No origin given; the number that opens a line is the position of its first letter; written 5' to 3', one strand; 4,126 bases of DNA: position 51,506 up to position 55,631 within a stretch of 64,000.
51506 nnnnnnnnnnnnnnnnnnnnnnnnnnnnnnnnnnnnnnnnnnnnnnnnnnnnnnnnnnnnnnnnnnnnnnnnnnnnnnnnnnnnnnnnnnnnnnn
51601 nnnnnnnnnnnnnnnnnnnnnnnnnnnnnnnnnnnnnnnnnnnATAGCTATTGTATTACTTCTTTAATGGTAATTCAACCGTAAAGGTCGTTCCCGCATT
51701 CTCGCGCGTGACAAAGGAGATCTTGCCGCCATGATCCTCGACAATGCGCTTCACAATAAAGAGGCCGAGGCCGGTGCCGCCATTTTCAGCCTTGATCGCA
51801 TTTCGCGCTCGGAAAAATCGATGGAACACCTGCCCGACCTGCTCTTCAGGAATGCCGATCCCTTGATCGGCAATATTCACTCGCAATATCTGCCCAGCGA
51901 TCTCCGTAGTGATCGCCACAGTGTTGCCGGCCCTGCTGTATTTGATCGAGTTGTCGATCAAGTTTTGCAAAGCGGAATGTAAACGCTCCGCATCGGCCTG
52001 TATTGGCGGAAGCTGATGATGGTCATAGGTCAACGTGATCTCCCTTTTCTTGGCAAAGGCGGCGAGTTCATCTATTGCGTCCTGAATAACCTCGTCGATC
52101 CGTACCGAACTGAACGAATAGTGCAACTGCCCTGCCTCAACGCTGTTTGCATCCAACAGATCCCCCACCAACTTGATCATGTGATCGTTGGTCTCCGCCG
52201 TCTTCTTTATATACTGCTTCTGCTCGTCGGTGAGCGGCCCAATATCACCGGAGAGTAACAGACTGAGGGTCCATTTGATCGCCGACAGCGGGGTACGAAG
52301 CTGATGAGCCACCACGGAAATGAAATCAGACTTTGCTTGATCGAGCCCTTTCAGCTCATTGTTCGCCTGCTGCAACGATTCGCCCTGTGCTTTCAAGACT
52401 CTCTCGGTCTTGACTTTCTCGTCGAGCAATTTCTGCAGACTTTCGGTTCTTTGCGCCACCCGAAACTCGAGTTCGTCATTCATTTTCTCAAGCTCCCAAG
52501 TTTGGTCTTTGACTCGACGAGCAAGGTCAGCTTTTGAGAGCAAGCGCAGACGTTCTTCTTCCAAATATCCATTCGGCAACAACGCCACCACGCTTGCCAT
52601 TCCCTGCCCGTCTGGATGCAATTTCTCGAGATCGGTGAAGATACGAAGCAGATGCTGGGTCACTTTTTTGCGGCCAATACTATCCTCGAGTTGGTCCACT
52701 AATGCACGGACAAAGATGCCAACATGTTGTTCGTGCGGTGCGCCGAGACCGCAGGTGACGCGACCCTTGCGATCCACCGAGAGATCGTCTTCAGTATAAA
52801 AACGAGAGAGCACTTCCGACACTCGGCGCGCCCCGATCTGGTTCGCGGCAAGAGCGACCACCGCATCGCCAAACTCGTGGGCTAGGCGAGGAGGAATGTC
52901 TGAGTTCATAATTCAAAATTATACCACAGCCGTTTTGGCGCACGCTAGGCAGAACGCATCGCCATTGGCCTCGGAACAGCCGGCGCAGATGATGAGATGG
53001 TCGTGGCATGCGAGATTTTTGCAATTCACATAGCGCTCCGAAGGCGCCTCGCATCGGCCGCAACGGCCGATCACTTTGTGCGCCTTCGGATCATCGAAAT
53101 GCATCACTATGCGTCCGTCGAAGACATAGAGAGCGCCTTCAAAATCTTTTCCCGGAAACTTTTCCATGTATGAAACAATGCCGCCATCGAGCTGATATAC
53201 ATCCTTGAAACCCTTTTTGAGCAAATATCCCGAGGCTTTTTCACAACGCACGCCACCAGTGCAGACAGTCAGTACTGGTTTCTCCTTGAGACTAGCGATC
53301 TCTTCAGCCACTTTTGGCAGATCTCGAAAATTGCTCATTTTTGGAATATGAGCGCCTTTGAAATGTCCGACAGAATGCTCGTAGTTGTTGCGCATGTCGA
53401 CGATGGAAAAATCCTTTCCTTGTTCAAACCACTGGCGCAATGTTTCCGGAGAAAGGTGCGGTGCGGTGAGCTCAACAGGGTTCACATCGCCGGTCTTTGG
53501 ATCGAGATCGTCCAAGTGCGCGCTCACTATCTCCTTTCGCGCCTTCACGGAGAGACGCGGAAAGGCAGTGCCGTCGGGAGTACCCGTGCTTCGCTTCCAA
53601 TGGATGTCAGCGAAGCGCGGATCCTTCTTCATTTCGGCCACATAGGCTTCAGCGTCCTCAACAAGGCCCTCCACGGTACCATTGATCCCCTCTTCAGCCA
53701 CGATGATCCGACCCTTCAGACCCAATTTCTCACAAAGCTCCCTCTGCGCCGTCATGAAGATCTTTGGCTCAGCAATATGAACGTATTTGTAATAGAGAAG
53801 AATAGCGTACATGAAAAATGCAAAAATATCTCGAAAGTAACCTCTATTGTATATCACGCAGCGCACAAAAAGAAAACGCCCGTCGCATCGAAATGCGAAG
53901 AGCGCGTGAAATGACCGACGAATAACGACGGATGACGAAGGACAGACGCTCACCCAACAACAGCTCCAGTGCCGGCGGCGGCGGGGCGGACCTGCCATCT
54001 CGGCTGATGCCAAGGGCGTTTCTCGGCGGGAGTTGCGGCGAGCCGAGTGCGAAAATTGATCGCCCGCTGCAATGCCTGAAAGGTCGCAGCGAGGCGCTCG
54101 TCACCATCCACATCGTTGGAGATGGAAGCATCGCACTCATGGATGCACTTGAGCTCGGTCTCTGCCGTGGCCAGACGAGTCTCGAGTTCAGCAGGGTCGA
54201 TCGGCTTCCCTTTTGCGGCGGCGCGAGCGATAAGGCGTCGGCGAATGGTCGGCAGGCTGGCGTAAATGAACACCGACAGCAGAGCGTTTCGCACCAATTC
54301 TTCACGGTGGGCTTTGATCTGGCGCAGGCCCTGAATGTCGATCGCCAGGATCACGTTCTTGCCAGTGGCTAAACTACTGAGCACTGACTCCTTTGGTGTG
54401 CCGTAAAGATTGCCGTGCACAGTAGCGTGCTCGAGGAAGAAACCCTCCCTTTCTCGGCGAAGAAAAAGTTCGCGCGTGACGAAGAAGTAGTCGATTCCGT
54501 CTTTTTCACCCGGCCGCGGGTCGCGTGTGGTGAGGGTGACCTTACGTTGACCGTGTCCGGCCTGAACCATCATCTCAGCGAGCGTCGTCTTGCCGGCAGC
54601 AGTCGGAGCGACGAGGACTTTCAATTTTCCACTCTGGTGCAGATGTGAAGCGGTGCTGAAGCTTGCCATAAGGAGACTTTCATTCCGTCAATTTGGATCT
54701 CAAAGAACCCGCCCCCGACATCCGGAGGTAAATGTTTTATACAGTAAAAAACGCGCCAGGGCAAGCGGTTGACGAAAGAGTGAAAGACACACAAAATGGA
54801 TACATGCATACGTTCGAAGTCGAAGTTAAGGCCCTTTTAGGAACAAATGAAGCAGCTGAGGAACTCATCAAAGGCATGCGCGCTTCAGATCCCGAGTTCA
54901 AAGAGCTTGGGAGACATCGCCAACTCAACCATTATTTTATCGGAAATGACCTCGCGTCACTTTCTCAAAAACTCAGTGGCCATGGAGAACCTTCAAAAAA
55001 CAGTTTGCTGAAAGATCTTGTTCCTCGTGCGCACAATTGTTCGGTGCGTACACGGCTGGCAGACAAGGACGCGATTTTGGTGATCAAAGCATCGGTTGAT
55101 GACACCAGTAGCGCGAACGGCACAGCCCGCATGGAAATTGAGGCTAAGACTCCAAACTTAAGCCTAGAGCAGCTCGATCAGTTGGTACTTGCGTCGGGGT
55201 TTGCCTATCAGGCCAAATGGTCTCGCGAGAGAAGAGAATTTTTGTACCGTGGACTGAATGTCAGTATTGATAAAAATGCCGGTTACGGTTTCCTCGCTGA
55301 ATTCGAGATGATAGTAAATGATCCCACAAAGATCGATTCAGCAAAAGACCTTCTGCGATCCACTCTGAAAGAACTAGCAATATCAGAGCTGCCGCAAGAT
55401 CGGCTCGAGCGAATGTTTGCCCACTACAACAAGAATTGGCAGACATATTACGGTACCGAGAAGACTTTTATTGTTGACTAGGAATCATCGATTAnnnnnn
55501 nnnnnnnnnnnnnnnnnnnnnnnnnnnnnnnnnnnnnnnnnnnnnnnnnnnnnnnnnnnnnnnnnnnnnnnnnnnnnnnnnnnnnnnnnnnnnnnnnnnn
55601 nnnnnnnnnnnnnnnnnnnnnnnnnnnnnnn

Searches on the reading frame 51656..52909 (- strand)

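Call 48: search_protein_families(library=pfam, proteins=[window:51656-52909:-], max_evalue=0.01)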
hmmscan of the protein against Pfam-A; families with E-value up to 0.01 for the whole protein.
window:51656-52909:- (417 aa): 4 families
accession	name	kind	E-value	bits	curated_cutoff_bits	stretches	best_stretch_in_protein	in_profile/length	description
PF02518.31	HATPase_c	-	2.7e-29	102.3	26.4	1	306-416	2-110/111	Histidine kinase-, DNA gyrase B-, and HSP90-like ATPase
PF00512.31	HisKA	-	9.4e-17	61.3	26.9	1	192-260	1-66/66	His Kinase A (phospho-acceptor) domain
PF13581.12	HATPase_c_2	-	2.2e-05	24.9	27.4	1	305-410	27-124/127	Histidine kinase-like ATPase domain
PF13589.12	HATPase_c_3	-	0.00052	20.5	25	1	310-385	3-79/137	Histidine kinase-, DNA gyrase B-, and HSP90-like ATPase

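Call 108: search_protein_families(library=padloc, proteins=[window:51656-52909:-], max_evalue=0.0001)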
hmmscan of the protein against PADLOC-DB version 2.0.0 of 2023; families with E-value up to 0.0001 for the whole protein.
window:51656-52909:- (417 aa): 3 families
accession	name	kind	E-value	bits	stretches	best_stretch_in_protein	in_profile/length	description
PDLC04647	PDC-M43B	-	1.9e-13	48.2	1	303-403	221-321/347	-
PDLC04650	PDC-M43B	-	1.2e-06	26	1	306-407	223-326/344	-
PDLC04649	PDC-M43B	-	1.4e-05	22.2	1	291-404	210-323/345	-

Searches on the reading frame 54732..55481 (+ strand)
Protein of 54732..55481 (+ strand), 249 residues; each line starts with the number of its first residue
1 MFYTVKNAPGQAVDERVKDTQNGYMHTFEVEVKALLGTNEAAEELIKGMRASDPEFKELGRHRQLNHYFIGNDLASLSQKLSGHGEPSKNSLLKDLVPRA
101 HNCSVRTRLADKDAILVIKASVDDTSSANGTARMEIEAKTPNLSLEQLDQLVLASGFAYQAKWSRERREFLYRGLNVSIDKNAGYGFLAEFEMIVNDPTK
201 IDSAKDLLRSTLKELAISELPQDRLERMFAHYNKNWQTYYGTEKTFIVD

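Call 47: search_protein_families(library=pfam, proteins=[window:54732-55481:+], max_evalue=0.01)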
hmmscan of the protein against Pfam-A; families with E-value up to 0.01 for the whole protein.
window:54732-55481:+ (249 aa): 1 family
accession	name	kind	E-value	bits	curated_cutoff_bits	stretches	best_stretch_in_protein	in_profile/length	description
PF01928.26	CYTH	-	9.9e-09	35.7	23.2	1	29-219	3-171/179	CYTH domain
